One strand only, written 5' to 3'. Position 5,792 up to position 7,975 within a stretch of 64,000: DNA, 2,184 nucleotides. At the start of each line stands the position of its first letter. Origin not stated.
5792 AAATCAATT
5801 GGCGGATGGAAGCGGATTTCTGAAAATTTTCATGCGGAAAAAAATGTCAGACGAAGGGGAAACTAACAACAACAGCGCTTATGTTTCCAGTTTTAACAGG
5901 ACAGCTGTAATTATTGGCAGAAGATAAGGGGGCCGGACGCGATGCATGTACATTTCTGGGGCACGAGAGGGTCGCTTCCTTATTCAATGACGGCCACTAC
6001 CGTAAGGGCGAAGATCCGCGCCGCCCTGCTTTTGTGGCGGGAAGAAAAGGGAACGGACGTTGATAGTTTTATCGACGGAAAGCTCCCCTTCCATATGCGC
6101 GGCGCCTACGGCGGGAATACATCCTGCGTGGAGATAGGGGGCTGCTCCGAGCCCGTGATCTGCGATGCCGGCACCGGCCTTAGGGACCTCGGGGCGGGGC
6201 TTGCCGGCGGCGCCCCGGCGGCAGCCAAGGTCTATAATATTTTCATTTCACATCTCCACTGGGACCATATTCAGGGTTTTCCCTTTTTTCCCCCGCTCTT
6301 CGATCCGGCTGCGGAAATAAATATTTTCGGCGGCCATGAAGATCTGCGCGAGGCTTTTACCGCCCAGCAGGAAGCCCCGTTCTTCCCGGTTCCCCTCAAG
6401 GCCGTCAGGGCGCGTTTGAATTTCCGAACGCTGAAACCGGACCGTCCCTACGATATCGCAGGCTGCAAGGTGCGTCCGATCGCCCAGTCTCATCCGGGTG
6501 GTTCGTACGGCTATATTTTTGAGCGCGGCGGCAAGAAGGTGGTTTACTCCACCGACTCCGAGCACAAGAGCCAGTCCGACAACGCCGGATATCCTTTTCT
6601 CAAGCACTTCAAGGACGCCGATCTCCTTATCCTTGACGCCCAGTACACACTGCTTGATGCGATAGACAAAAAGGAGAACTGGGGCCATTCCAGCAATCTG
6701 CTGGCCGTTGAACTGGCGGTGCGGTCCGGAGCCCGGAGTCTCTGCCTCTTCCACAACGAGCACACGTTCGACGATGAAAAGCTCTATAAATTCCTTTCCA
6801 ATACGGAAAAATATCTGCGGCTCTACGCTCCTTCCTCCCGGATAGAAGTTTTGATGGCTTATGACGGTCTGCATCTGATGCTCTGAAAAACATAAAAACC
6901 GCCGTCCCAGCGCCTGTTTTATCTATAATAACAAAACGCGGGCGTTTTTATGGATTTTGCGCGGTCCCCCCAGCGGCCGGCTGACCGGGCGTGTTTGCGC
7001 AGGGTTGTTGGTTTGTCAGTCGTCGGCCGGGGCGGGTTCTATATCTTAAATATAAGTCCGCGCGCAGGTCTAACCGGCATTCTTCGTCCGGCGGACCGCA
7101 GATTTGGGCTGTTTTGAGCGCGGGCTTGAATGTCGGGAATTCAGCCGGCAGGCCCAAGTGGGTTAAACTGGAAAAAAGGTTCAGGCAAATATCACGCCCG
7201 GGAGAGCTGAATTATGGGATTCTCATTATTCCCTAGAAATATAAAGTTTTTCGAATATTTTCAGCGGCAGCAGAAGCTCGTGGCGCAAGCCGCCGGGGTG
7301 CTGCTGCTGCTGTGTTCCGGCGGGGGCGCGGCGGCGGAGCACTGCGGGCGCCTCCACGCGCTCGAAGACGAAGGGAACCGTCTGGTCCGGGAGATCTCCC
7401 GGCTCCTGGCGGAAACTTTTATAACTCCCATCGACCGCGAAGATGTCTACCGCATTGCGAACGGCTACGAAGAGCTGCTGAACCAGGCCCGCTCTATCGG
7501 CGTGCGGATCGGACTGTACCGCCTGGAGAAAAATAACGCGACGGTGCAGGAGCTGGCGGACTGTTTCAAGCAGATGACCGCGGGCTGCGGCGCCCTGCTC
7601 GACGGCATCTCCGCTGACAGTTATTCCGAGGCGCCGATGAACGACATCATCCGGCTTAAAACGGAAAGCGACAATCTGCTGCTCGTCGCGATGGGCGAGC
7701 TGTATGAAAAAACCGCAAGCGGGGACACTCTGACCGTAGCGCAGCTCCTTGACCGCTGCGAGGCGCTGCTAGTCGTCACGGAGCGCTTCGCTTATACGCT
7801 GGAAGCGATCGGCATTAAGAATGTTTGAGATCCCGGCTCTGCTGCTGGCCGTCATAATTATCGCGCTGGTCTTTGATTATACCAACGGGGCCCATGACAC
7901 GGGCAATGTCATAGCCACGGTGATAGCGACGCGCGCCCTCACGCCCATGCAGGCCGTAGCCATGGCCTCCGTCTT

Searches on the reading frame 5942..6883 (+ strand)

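Call 59: search_protein_families(library=pfam, proteins=[window:5942-6883:+], max_evalue=0.001)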
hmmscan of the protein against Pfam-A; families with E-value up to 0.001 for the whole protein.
window:5942-6883:+ (314 aa): 2 families
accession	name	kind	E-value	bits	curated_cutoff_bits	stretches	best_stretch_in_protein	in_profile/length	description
PF12706.13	Lactamase_B_2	-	6e-20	72.1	27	1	72-271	3-199/200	Beta-lactamase superfamily domain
PF00753.33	Lactamase_B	-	1.5e-05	25.5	22.7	1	57-217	3-161/196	Metallo-beta-lactamase superfamily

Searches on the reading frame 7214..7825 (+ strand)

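Call 59: search_protein_families(library=pfam, proteins=[window:7214-7825:+], max_evalue=0.001)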
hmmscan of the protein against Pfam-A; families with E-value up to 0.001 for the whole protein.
window:7214-7825:+ (204 aa): 1 family
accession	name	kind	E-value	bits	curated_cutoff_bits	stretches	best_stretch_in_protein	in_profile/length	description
PF01865.21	PhoU_div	-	3.7e-11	43.2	24.4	1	11-191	12-200/214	Protein of unknown function DUF47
